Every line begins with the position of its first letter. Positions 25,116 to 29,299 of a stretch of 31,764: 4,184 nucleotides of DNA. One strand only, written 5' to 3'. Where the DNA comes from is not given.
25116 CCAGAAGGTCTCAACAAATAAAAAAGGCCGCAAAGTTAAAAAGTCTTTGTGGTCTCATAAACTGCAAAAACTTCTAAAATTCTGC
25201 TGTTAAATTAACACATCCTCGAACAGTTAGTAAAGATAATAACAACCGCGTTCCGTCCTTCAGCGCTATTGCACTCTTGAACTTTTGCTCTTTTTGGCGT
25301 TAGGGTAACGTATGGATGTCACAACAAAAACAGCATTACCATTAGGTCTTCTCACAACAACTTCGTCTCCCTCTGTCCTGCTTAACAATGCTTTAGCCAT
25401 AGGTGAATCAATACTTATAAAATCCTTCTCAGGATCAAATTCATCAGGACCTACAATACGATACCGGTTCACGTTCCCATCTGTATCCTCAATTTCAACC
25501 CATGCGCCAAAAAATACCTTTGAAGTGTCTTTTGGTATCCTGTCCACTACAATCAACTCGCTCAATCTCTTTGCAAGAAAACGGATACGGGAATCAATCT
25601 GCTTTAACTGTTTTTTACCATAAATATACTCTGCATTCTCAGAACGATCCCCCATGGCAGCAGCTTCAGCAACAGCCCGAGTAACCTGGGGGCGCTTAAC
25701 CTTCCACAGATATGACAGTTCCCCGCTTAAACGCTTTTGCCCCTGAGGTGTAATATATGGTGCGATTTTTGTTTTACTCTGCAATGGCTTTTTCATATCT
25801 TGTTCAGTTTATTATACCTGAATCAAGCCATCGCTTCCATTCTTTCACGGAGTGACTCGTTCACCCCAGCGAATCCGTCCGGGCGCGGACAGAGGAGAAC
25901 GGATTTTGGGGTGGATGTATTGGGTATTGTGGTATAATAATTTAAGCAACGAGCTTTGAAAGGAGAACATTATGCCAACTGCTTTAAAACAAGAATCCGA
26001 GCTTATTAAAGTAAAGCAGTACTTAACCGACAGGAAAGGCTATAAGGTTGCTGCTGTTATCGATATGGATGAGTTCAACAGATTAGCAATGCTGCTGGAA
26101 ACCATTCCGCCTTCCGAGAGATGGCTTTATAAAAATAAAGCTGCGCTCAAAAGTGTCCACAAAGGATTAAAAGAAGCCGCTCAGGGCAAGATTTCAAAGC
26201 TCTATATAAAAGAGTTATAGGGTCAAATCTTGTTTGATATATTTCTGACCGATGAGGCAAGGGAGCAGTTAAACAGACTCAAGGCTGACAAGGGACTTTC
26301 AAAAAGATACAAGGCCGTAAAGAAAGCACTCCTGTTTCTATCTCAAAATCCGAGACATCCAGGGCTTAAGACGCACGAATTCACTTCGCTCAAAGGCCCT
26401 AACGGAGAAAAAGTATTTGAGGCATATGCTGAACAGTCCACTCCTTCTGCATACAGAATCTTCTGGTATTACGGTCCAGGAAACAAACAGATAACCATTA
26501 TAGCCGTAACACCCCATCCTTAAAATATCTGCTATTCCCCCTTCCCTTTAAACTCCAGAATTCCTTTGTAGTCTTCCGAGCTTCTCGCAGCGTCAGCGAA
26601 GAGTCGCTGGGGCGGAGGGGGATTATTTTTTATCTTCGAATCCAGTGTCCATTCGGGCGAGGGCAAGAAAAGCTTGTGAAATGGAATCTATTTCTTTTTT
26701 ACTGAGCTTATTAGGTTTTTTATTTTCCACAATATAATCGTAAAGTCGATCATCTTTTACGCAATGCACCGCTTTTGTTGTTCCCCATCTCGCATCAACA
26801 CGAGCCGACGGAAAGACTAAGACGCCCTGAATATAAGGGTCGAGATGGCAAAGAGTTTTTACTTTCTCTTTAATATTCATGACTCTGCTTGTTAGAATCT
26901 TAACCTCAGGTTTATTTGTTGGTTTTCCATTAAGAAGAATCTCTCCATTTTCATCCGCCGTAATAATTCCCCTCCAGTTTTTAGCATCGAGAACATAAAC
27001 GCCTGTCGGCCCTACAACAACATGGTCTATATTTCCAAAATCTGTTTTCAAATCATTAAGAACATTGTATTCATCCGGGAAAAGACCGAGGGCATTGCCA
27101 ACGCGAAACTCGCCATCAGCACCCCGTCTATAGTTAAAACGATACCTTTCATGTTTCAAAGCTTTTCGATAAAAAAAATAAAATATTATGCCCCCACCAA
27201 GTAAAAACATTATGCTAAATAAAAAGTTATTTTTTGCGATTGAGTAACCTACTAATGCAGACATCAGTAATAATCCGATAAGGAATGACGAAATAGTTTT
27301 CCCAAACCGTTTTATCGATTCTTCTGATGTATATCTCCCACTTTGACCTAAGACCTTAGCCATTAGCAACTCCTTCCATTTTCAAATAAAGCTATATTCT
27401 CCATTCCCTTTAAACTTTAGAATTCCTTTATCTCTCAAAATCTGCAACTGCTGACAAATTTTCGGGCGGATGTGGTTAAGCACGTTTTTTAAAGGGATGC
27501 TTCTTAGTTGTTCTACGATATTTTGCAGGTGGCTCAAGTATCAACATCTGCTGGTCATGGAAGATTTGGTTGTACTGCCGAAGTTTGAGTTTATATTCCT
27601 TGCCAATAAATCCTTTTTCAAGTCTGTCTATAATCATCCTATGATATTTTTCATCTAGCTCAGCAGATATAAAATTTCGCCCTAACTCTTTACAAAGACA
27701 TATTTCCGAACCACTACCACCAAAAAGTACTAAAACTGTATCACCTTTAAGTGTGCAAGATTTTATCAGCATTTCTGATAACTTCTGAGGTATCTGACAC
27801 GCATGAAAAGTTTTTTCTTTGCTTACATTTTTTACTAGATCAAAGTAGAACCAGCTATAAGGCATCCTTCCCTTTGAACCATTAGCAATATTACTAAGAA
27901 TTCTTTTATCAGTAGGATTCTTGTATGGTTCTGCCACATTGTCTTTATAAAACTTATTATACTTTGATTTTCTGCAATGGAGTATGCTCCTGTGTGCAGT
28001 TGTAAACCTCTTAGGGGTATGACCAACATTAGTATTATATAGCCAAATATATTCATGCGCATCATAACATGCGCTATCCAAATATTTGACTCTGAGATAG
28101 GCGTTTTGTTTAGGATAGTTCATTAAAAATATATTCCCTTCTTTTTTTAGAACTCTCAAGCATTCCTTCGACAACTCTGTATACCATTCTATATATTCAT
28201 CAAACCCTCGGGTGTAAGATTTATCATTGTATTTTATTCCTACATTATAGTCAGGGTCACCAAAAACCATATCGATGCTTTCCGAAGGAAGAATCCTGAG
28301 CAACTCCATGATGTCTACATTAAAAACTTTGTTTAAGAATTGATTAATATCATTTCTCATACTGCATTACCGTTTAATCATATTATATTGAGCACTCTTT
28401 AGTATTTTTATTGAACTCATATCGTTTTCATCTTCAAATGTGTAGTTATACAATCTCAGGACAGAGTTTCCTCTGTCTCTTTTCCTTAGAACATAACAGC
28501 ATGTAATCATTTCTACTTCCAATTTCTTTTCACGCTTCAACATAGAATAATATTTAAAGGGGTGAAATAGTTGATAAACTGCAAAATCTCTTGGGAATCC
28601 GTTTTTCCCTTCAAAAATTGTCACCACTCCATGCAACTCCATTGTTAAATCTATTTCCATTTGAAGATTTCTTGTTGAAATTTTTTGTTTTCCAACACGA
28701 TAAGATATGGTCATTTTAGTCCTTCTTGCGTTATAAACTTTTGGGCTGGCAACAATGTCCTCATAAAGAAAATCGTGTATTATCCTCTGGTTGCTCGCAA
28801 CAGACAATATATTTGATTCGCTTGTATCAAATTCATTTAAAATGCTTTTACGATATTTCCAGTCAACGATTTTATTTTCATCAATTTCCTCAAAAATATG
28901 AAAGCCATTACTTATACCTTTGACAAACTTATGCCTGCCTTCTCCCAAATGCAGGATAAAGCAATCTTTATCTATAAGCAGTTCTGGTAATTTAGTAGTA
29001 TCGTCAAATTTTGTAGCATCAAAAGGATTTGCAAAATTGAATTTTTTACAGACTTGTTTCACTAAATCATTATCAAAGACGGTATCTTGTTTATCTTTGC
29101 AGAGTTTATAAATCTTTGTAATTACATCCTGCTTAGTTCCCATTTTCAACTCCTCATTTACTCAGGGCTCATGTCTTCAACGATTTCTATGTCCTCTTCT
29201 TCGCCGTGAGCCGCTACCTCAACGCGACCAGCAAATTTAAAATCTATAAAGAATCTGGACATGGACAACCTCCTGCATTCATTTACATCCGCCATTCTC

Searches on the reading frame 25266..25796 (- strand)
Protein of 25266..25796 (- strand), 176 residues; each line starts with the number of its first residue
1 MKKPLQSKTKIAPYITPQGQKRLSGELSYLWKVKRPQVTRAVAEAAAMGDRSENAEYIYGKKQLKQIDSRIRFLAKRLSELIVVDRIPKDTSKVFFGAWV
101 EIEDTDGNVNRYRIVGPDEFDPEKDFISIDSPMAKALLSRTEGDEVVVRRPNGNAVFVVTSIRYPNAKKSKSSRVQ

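Call 9: search_protein_families(library=pfam, proteins=[window:25266-25796:-], max_evalue=0.001)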
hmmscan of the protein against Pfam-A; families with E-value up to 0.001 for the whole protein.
window:25266-25796:- (176 aa): 2 families
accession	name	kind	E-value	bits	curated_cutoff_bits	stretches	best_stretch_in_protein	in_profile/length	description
PF01272.25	GreA_GreB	-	4.8e-25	87.8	26.9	1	91-164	3-77/77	Transcription elongation factor, GreA/GreB, C-term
PF03449.20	GreA_GreB_N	-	1e-23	83.7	24.5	1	14-81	2-69/71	Transcription elongation factor, N-terminal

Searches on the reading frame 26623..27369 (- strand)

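Call 9: search_protein_families(library=pfam, proteins=[window:26623-27369:-], max_evalue=0.001)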
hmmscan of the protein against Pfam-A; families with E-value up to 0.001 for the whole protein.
window:26623-27369:- (248 aa): 1 family
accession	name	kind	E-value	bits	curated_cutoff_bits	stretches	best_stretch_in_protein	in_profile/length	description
PF08378.17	NERD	-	4.8e-17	62.9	22.1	1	82-187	1-111/111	Nuclease-related domain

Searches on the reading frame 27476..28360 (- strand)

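Call 9: search_protein_families(library=pfam, proteins=[window:27476-28360:-], max_evalue=0.001)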
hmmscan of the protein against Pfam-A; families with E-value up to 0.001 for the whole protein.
window:27476-28360:- (294 aa): 1 family
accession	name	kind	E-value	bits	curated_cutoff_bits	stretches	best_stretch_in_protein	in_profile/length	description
PF01555.25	N6_N4_Mtase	-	1.3e-34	120.6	26.7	1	29-243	1-219/221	DNA methylase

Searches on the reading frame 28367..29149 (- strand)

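Call 9: search_protein_families(library=pfam, proteins=[window:28367-29149:-], max_evalue=0.001)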
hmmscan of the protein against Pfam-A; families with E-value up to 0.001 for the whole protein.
window:28367-29149:- (260 aa): 2 families
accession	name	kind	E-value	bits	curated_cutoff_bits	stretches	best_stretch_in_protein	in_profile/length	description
PF22518.2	DUF6997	-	4.5e-32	112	27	1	81-255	4-174/175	Domain of unknown function (DUF6997)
PF22515.2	DUF6996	-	7.4e-12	45.6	27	1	12-74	12-70/71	Domain of unknown function (DUF6996)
